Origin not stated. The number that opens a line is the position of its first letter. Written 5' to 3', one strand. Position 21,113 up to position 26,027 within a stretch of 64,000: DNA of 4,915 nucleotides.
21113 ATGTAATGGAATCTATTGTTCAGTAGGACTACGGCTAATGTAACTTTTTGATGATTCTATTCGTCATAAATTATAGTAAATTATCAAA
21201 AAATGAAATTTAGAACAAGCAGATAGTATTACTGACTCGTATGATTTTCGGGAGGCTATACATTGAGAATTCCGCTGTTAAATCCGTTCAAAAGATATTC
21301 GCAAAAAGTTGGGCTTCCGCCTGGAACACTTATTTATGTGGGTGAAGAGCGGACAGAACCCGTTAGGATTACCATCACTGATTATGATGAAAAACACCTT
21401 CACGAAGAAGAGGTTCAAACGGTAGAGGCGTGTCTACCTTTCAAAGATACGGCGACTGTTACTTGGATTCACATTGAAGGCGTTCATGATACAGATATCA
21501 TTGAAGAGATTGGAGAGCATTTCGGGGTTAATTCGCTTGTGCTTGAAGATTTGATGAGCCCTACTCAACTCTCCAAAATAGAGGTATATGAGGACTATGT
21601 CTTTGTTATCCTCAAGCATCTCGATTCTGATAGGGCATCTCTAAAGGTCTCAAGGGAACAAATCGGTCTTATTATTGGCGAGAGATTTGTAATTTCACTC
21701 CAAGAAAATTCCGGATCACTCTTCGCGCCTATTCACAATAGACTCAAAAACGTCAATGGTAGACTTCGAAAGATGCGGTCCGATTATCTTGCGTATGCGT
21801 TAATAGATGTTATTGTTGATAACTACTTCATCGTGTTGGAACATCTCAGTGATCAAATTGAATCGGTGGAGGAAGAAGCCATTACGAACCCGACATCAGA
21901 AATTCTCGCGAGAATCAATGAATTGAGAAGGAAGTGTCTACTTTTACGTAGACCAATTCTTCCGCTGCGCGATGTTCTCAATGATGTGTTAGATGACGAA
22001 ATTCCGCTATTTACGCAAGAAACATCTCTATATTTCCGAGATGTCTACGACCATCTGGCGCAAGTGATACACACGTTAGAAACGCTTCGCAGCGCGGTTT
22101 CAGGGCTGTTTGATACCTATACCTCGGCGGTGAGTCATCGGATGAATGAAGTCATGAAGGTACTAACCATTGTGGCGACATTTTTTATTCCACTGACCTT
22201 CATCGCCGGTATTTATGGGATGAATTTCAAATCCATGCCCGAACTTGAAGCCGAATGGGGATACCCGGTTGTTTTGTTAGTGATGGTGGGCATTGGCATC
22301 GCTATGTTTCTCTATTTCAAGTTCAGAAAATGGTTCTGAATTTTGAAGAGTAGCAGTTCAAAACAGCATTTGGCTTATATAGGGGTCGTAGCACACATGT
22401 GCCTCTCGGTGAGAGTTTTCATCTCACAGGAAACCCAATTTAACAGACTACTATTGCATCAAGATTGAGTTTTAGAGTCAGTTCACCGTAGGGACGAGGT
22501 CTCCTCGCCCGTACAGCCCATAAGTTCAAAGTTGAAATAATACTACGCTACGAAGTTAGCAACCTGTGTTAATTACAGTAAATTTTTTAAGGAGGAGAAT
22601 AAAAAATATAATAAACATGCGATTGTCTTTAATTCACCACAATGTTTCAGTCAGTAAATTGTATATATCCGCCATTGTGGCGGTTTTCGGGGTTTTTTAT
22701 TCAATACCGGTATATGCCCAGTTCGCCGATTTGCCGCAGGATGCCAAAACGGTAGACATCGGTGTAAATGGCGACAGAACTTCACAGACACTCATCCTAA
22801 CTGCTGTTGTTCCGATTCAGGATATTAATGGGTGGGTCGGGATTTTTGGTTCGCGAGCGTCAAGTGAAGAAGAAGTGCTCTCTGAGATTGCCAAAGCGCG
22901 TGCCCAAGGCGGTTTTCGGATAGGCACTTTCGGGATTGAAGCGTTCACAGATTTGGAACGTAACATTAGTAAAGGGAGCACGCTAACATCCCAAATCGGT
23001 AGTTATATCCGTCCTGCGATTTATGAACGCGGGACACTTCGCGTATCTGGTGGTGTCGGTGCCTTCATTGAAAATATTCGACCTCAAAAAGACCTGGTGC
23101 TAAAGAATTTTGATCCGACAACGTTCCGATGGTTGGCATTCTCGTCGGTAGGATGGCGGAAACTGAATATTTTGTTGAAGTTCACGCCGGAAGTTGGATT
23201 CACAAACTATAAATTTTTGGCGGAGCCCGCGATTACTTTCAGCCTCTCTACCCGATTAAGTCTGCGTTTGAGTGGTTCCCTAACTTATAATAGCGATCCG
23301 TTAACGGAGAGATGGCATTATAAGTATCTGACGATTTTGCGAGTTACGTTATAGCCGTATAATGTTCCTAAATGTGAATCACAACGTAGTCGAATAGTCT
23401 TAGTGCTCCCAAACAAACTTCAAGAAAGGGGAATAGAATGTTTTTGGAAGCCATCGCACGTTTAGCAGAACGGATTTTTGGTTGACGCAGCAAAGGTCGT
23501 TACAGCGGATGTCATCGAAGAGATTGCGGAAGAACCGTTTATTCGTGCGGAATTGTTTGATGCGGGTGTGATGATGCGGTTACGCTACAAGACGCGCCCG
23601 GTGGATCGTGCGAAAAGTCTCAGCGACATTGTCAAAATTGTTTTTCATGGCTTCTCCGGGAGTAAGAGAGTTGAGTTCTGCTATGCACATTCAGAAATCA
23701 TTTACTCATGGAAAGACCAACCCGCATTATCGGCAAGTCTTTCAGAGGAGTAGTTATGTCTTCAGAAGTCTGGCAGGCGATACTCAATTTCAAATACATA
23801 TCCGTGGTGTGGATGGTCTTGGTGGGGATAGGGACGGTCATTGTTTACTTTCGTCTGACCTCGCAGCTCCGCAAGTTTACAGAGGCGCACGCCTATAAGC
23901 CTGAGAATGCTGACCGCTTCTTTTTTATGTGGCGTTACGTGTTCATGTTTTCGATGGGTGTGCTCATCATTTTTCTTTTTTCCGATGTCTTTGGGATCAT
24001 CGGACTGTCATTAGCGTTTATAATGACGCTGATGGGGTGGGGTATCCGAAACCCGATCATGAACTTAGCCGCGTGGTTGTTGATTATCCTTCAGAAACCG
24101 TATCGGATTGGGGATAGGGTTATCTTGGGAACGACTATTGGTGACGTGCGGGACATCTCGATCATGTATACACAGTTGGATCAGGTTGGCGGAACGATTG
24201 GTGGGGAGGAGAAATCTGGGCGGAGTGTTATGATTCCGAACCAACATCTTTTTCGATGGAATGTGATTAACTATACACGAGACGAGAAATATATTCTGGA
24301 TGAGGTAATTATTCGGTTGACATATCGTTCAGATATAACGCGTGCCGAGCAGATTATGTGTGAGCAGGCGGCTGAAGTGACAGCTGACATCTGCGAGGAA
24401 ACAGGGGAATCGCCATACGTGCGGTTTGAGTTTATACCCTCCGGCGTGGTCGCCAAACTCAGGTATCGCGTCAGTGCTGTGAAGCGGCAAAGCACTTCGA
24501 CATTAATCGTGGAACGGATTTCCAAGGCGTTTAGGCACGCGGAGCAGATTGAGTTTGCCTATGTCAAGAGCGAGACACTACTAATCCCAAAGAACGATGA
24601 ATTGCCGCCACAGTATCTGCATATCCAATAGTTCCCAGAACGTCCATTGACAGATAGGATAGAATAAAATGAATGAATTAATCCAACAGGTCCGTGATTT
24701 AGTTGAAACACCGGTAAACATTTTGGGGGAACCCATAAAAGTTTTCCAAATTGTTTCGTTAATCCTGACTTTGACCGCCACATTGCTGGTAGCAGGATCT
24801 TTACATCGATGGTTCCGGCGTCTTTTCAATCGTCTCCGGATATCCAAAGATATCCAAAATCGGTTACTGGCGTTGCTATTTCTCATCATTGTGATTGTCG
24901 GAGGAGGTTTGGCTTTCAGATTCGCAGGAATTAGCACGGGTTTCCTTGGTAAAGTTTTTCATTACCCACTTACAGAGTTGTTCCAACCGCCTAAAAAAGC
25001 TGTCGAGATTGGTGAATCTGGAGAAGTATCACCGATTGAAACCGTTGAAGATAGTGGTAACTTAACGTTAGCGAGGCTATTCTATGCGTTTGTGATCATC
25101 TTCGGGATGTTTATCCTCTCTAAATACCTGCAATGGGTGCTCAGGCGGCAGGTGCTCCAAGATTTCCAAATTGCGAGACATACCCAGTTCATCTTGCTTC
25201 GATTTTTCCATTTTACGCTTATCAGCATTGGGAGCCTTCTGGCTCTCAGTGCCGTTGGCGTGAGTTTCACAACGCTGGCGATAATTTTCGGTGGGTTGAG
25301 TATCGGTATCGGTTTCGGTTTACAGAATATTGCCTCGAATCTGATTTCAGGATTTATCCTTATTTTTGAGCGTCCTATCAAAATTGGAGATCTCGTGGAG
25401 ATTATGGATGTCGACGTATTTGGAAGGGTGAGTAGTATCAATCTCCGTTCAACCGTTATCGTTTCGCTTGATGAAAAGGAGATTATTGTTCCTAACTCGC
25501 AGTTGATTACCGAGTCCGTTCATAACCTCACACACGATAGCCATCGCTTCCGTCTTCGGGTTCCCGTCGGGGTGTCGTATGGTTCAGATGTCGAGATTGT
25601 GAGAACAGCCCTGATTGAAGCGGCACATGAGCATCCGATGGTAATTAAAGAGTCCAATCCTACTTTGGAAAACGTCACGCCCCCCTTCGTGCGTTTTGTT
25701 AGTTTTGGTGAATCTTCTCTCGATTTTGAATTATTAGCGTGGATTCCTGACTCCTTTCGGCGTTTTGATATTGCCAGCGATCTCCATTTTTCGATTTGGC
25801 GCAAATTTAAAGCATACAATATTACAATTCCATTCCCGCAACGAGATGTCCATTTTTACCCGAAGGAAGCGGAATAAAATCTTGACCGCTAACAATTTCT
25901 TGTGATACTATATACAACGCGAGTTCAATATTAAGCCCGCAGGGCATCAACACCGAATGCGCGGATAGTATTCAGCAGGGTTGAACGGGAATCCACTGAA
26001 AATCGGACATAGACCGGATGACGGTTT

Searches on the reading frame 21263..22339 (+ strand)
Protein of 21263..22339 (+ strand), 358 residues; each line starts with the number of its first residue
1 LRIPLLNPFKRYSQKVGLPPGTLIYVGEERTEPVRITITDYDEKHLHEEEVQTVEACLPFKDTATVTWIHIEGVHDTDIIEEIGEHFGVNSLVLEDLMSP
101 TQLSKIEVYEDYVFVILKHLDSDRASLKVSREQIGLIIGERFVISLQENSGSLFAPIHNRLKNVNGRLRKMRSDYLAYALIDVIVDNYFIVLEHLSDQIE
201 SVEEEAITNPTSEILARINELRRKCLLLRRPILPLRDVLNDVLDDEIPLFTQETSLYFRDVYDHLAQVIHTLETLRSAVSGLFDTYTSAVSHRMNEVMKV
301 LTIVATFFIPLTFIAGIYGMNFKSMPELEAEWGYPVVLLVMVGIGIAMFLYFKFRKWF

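Call 84: search_protein_families(library=pfam, proteins=[window:21263-22339:+], max_evalue=0.0001)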
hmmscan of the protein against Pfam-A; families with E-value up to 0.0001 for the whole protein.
window:21263-22339:+ (358 aa): 1 family
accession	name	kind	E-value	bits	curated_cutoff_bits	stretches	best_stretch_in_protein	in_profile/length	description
PF01544.23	CorA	-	1.1e-76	258.4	27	1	65-356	3-292/292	CorA-like Mg2+ transporter protein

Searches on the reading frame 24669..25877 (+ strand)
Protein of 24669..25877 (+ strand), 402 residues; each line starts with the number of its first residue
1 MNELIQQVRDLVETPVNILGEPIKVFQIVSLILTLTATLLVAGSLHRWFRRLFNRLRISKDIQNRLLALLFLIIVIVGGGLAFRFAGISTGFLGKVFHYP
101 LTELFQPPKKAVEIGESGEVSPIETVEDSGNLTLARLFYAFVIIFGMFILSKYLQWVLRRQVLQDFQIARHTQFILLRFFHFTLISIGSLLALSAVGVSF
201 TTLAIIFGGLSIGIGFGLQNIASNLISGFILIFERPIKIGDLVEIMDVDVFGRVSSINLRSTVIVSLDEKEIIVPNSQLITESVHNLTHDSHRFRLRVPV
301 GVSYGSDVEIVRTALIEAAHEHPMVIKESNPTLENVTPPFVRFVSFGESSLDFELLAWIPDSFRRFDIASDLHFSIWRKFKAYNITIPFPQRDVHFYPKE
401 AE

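Call 84: search_protein_families(library=pfam, proteins=[window:24669-25877:+], max_evalue=0.0001)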
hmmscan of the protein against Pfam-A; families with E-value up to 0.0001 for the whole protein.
window:24669-25877:+ (402 aa): 2 families
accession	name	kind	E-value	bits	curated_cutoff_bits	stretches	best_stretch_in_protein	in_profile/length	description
PF00924.24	MS_channel_2nd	-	1.5e-22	79.9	20.2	1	220-289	1-68/68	Mechanosensitive ion channel, beta-domain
PF21082.3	MS_channel_3rd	-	7.2e-14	52.4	21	1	297-387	2-88/88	Mechanosensitive ion channel MscS, C-terminal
